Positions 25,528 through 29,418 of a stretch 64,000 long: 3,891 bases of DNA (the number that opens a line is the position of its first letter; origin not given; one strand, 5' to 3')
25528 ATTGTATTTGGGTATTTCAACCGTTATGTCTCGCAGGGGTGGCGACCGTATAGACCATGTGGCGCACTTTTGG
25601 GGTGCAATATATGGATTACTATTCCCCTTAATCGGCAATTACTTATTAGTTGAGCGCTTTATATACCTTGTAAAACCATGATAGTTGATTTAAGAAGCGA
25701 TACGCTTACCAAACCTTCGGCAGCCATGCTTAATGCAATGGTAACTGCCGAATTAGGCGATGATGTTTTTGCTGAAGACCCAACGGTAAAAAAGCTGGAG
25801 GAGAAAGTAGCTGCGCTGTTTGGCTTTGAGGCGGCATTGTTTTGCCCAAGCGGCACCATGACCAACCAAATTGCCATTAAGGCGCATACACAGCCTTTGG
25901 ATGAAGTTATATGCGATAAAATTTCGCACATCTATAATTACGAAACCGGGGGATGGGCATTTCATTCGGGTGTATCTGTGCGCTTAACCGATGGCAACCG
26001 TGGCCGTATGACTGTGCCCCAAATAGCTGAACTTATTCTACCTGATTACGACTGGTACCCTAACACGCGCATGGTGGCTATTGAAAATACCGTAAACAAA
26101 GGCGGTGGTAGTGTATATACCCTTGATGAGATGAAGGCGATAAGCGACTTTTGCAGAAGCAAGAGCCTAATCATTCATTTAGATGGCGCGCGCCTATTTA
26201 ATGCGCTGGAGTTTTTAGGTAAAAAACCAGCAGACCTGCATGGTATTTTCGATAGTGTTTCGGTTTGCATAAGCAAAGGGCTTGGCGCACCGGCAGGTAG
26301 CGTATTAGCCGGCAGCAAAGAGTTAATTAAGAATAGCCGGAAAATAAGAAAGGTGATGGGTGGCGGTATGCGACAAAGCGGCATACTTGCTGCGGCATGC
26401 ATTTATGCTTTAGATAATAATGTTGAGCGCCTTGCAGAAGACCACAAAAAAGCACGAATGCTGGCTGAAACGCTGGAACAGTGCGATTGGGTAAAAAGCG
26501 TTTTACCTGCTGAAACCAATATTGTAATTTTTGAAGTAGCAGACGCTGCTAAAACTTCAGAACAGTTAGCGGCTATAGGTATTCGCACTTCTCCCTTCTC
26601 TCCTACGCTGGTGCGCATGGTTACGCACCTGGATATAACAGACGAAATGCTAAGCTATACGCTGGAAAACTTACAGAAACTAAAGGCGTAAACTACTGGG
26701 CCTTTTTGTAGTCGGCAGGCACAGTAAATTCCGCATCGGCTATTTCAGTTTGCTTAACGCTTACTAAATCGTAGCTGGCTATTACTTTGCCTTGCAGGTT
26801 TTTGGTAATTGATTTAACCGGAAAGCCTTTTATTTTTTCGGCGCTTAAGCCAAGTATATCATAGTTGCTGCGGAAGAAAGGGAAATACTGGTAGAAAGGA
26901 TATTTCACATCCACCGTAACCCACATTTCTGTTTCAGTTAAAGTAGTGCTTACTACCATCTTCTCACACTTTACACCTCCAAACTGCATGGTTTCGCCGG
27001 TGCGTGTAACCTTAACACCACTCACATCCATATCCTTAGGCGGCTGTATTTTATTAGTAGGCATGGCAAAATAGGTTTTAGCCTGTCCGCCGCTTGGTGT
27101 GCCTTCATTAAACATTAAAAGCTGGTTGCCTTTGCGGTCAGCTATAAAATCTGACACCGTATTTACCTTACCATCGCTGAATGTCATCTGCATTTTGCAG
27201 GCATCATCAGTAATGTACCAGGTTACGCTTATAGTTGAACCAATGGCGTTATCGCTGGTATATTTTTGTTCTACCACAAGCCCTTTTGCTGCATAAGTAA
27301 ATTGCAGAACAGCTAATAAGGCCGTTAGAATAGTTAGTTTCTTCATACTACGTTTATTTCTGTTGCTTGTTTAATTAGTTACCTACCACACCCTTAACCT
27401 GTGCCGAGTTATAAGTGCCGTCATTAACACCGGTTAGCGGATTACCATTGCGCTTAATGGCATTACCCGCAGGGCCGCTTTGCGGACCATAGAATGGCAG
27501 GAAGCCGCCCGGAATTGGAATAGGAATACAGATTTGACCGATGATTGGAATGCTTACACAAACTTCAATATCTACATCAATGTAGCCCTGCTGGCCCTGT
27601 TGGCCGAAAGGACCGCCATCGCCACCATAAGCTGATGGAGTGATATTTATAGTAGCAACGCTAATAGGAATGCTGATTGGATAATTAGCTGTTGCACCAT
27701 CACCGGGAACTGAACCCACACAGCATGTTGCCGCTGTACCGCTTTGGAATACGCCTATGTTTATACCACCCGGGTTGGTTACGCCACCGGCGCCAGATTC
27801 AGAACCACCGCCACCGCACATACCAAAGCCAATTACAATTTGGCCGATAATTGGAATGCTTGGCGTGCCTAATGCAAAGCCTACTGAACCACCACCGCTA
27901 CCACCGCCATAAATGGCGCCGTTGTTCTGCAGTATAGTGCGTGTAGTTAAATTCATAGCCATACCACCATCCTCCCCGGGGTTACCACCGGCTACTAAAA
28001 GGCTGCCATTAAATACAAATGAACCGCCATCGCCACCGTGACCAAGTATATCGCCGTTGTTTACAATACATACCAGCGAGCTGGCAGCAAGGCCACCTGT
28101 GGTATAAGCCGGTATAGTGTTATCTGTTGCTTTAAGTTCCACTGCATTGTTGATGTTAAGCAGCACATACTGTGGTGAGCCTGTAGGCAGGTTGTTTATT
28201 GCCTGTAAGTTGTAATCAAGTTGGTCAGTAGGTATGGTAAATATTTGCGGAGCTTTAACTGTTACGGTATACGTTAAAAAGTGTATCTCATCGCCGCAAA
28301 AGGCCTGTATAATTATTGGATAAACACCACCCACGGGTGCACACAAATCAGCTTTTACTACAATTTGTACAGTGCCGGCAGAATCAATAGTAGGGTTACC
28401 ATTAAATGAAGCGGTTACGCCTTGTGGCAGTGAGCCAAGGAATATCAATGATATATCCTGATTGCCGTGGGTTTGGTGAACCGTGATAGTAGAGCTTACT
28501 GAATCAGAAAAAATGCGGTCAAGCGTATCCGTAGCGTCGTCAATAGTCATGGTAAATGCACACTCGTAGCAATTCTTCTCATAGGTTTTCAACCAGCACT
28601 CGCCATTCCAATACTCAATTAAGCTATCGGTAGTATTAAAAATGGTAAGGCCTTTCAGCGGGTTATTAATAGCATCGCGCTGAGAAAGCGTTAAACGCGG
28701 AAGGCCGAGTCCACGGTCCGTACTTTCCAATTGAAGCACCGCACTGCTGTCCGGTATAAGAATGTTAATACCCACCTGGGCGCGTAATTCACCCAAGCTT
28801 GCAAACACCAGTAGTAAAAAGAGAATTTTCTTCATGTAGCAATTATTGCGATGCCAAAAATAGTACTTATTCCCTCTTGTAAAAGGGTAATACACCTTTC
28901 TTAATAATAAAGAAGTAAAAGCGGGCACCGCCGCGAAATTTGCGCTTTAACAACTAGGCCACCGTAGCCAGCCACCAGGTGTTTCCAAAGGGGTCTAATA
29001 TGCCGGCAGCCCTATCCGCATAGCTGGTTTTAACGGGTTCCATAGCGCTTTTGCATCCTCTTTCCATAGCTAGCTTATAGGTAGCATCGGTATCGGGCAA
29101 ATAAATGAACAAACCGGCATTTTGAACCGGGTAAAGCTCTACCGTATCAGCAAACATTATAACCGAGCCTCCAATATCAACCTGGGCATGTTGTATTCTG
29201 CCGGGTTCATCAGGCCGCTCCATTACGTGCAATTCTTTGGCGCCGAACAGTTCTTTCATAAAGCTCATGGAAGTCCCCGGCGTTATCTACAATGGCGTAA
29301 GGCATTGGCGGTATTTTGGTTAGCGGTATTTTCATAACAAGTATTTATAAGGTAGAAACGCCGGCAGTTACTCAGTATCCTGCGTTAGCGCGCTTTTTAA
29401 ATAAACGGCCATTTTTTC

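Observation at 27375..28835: Cellular secreted protein ending in a phage gp38-like polyglycine adhesin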

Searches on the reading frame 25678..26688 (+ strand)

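Call 97: search_protein_families(library=pfam, proteins=[window:25678-26688:+], max_evalue=0.0001)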
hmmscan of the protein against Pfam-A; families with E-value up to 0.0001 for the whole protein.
window:25678-26688:+ (337 aa): 3 families
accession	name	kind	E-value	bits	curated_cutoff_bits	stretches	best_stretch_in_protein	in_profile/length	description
PF01212.27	Beta_elim_lyase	-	8.5e-98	327.7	27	1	4-289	1-287/288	Beta-eliminating lyase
PF00155.27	Aminotran_1_2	-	2.9e-11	43.6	19.7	1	37-310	44-336/361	Aminotransferase class I and II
PF01041.23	DegT_DnrJ_EryC1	-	4.9e-05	23.2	19.8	0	19-123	8-112/360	DegT/DnrJ/EryC1/StrS aminotransferase family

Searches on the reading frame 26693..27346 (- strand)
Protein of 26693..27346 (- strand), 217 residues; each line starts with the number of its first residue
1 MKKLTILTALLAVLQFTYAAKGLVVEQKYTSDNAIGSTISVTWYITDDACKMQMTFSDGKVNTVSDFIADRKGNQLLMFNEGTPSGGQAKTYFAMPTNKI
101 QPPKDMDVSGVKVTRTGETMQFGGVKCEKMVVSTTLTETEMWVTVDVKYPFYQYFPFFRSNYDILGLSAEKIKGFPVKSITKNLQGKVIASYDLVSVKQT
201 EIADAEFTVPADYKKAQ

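Call 5: search_protein_families(library=pfam, proteins=[window:26693-27346:-], max_evalue=1)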
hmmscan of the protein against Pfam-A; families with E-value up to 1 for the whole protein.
window:26693-27346:- (217 aa): 2 families
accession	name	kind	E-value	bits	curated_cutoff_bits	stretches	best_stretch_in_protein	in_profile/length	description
PF14371.13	DUF4412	-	8.2e-16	58.8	21.6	1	38-213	15-191/191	Domain of unknown function (DUF4412)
PF12393.13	Dr_adhesin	-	0.36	11.6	25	1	1-13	1-13/21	Dr family adhesin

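Call 6: search_protein_families(library=ncbifam, proteins=[window:26693-27346:-], max_evalue=1)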
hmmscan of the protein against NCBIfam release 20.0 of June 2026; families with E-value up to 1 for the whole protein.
window:26693-27346:- (217 aa): 0 families

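Call 39: search_solved_structures(query=window:26693-27346:-, max_evalue=10, show_alignments=1)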
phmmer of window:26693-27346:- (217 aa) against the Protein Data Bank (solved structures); distinct sequences matched with E-value up to 10: 1.
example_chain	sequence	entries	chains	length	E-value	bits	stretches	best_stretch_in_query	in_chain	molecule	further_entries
9ua9_F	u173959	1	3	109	1.4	11.8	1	23-95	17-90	1D6-VL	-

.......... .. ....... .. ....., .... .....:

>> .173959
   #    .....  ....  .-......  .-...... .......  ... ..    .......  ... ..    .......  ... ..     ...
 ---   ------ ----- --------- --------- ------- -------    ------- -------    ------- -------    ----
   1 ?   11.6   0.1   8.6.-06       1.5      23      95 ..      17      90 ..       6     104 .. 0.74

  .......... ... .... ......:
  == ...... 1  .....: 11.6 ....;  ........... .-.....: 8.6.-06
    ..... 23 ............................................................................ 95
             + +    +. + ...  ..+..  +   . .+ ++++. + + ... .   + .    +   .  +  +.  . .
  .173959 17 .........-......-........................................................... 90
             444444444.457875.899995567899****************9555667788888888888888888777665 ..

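Call 50: predict_structure(alignment_id=A2)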
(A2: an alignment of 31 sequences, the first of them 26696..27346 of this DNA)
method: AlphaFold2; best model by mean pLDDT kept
length: 217 residues; sequences in the alignment: 31
mean_pLDDT: 92.3   pTM: 0.86
mean pLDDT of the five models: 92.3, 91.4, 91.0, 90.8, 90.4
residues with pLDDT >= 90: 175; 70-90: 24; 50-70: 18; < 50: 0
segments of 3 or more residues with pLDDT < 50: none
pLDDT, mean of each block of 10 residues (from residue 1): 60 66 97 85 97 92 95 98 86 98 92 98 97 98 97 97 97 98 96 97 96 94
secondary structure, 60 per line:
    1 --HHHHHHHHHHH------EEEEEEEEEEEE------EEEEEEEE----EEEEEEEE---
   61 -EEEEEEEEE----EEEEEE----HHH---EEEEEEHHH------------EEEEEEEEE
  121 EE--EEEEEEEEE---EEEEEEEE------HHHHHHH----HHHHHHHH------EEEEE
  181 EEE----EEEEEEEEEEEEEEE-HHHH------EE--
elements in order: H3-13 E20-31 E38-45 E50-57 E62-70 E75-80 E91-96 E112-122 E125-133 E137-144 H151-157 H162-169 E176-183 E188-202 H204-207

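Call 52: fold_search(model_id=the predicted structure, library=pdb)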
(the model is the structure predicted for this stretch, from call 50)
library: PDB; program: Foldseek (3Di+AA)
matches with E <= 10: 656; with E <= 0.001: 23
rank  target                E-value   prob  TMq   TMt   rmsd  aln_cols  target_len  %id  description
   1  4r4x                  4.1e-06  1.00  0.47  0.22   5.9       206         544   16  Structure of PNGF-II in C2 space group (released 2015-01-28)
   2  7zgn_A                4.5e-06  1.00  0.44  0.21   6.5       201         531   14  Plant/insect N-glycan active PNGase (released 2022-09-07)
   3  7zgn_B                5.6e-06  1.00  0.44  0.22   6.5       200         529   14  Plant/insect N-glycan active PNGase (released 2022-09-07)
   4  4r4z_A                5.9e-06  1.00  0.44  0.22   6.2       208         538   16  Structure of PNGF-II in P21 space group (released 2015-01-28)
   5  4r4z_B                7.6e-06  1.00  0.46  0.22   5.8       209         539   16  Structure of PNGF-II in P21 space group (released 2015-01-28)
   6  2p4b_A                1.0e-05  1.00  0.48  0.39  10.9       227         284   12  Crystal structure of E.coli RseB (released 2007-05-22)
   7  6jau_A                1.7e-05  1.00  0.47  0.38   6.5       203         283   13  The complex structure of Pseudomonas aeruginosa MucA/MucB. (released 2020-01-29)
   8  6in8                  1.7e-05  1.00  0.46  0.38  11.8       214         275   14  Crystal structure of MucB (released 2019-07-24)
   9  4r4z_D                2.2e-05  1.00  0.46  0.22   5.8       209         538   16  Structure of PNGF-II in P21 space group (released 2015-01-28)
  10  9tp6_B                2.3e-05  1.00  0.37  0.34  11.1       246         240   12  Structure of LolA3 from Porphyromonas gingivalis (released 2026-02-18)
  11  2p4b_B                3.8e-05  1.00  0.45  0.39  11.8       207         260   11  Crystal structure of E.coli RseB (released 2007-05-22)
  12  8i34_A                4.0e-05  1.00  0.41  0.49   8.5       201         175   12  The crystal structure of EPD-BCP1 from a marine sponge (released 2023-08-16)
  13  2v42_A                4.7e-05  1.00  0.47  0.37  10.3       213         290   10  Crystal structure of RseB: a sensor for periplasmic stress response in E. coli (released 2007-08-28)
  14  6in9_A                5.3e-05  1.00  0.46  0.38  11.3       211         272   14  Crystal structure of MucB in complex with MucA(peri) (released 2019-07-24)
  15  2yzy                  5.8e-05  1.00  0.43  0.54  11.3       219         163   14  Crystal structure of uncharacterized conserved protein from Thermus thermophilus HB8 (released 2007-11-06)
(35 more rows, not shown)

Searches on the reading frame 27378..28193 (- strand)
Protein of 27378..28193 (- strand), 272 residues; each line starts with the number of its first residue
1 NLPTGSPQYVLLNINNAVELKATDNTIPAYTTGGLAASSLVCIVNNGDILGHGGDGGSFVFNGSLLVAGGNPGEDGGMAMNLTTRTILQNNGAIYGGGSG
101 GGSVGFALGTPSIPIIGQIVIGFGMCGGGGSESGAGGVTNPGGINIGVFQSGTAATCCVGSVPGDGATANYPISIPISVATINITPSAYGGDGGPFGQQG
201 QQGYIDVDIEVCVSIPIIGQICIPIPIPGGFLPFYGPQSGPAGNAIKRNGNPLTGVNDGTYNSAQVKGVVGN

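Call 85: search_protein_representatives(alignment_id=A3)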
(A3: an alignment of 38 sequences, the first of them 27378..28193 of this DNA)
Query: 38 sequences, 267 profile positions. Proteins with E-value up to 0.001 (for the whole library): 958; up to 1e-10: 116; up to 1e-30: 35. The best 150 are listed.
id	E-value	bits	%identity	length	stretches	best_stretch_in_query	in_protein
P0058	1.1e-99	349.4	-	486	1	5-266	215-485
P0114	4.9e-98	343.9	-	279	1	3-267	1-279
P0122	5.9e-85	301.1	-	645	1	2-266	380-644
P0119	6.2e-84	297.7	-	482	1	2-267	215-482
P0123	2.1e-81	289.4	-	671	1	2-266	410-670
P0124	3.8e-79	282.0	-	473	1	2-267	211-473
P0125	2.5e-77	276.1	-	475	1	3-267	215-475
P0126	1.2e-75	270.6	-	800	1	3-267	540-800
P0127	5.1e-74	265.2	-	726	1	3-267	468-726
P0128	4.8e-71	255.5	-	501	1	2-267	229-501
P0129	9.0e-70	251.3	-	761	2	2-266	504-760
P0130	2.3e-69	249.9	-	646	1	5-267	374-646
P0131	1.8e-66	240.4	-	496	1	3-267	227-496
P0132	4.9e-66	239.0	-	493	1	2-266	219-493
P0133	4.9e-66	239.0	-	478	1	3-266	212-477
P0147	7.5e-42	159.7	-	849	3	8-202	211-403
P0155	2.8e-26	108.7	-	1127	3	10-107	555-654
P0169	6.1e-17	78.1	-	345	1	10-266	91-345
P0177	5.1e-15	71.8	-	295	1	14-264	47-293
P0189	1.6e-13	66.8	-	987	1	10-256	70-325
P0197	8.2e-13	64.5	-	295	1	8-265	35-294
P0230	8.1e-11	58.0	-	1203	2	13-266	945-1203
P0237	1.3e-10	57.3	-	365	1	10-264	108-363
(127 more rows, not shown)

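Call 86: list_cluster_members(proteins=[P0122, P0126, P0147, P0155, P0169, P0177, P0197, P0189, P0230, P0237])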
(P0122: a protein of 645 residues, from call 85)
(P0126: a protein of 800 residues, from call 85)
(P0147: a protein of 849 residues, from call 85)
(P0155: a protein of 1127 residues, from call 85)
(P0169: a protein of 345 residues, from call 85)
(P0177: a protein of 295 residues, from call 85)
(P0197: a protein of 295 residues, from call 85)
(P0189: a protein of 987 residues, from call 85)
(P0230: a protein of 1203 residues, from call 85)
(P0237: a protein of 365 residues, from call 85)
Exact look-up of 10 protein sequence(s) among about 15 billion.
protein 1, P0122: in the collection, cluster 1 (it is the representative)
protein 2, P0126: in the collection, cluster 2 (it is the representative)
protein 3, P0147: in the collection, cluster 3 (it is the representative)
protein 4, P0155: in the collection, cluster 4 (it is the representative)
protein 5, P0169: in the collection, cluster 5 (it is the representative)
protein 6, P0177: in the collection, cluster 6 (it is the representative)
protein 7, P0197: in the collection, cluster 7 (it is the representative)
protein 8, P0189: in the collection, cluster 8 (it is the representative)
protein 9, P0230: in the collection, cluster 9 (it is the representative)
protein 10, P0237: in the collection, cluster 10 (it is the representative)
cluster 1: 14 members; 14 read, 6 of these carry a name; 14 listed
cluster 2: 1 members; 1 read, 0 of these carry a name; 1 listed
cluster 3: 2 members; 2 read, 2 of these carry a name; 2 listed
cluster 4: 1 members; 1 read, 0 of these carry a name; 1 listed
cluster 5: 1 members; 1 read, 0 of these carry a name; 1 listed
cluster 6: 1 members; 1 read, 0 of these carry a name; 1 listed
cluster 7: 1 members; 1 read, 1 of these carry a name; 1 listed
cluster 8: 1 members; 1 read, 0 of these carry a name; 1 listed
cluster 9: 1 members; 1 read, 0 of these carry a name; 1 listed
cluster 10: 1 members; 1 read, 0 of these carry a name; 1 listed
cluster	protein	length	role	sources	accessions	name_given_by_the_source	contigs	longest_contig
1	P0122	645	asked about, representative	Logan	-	-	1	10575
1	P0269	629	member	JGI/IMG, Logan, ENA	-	hypothetical protein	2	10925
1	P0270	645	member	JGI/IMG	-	hypothetical protein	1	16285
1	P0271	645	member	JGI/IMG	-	hypothetical protein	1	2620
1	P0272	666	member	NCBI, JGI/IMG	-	hypothetical protein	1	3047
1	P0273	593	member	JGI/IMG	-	hypothetical protein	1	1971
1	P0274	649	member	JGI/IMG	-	hypothetical protein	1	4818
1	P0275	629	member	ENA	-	-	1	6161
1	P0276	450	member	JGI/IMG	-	-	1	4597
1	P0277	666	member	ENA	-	-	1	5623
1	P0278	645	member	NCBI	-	-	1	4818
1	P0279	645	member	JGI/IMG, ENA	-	-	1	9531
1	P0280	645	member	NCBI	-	-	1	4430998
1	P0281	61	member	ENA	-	-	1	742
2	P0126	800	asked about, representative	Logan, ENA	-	-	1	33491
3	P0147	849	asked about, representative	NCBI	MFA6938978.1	MAG: hypothetical protein WC229_01830, partial [Candidatus Paceibacterota bacterium]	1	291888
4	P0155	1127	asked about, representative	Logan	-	-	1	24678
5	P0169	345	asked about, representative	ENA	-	-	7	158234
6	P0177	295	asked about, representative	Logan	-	-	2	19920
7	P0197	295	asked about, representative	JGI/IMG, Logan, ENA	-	hypothetical protein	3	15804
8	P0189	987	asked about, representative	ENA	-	-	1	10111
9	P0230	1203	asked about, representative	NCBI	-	-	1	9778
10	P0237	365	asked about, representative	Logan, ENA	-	-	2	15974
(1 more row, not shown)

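Call 87: find_encoding_contigs(protein=P0177, flank=8000, max_places=1)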
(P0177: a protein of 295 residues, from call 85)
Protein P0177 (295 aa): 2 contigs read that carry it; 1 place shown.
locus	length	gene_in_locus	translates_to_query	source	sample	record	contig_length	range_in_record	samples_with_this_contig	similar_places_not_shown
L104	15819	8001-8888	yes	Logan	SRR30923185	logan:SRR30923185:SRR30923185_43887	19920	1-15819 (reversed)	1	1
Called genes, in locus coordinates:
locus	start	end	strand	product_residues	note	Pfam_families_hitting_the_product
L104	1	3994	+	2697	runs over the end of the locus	?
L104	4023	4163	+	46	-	-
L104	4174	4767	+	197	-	-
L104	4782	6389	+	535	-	-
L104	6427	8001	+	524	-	-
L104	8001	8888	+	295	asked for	PF05268:GP38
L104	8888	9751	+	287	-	-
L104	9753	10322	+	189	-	-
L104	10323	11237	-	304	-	PF00303:Thymidylat_synt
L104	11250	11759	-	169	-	PF00186:DHFR_1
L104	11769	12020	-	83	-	-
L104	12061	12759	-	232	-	-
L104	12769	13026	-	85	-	-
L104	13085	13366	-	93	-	-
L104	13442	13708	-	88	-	-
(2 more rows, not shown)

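Call 88: find_encoding_contigs(protein=P0169, flank=8000, max_places=1)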
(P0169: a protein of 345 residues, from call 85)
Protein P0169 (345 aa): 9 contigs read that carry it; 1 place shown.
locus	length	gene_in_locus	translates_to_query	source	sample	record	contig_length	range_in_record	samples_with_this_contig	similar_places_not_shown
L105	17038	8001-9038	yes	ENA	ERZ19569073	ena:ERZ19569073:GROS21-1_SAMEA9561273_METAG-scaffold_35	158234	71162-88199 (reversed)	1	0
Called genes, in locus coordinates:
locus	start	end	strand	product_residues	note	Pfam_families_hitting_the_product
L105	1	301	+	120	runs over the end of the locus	-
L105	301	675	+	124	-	-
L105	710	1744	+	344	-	-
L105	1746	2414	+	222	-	PF02511:Thy1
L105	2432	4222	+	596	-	PF00317:Ribonuc_red_lgN, PF02867:Ribonuc_red_lgC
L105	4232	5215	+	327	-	PF00268:Ribonuc_red_sm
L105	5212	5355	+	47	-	-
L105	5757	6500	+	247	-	PF02562:PhoH, PF13604:AAA_30 (weak), PF13245:AAA_19 (faint), PF13401:AAA_22 (weak)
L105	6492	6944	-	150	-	-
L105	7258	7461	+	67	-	-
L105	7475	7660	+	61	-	-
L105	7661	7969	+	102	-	-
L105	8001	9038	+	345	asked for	PF05268:GP38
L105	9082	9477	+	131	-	PF13759:2OG-FeII_Oxy_5 (faint)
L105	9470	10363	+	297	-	-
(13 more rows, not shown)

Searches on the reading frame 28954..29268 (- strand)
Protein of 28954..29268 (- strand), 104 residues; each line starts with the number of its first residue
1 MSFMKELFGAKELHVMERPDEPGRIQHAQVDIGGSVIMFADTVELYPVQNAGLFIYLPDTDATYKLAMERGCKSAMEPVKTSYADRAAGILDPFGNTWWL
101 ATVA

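Call 5: search_protein_families(library=pfam, proteins=[window:28954-29268:-], max_evalue=1)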
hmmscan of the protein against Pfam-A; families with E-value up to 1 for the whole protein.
window:28954-29268:- (104 aa): 3 families
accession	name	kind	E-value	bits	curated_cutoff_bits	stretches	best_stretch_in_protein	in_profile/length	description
PF00903.31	Glyoxalase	-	5.5e-07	30.4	20.6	1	2-100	17-121/121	Glyoxalase/Bleomycin resistance protein/Dioxygenase superfamily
PF23017.2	WIV_2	-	0.13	12.7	27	1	16-60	33-76/89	Tospovirus NSs-like, WIV_2 domain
PF22656.2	At5g48480-like_N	-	0.19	12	27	0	2-41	14-58/59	Glyoxalase At5g48480-like, N-terminal domain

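Call 6: search_protein_families(library=ncbifam, proteins=[window:28954-29268:-], max_evalue=1)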
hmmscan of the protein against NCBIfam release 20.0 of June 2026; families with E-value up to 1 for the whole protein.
window:28954-29268:- (104 aa): 1 family
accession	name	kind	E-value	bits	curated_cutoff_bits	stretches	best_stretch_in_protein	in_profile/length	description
NF007537.0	PRK10148.1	equivalog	0.054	13.9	122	1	24-101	58-139/147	VOC family metalloprotein YjdN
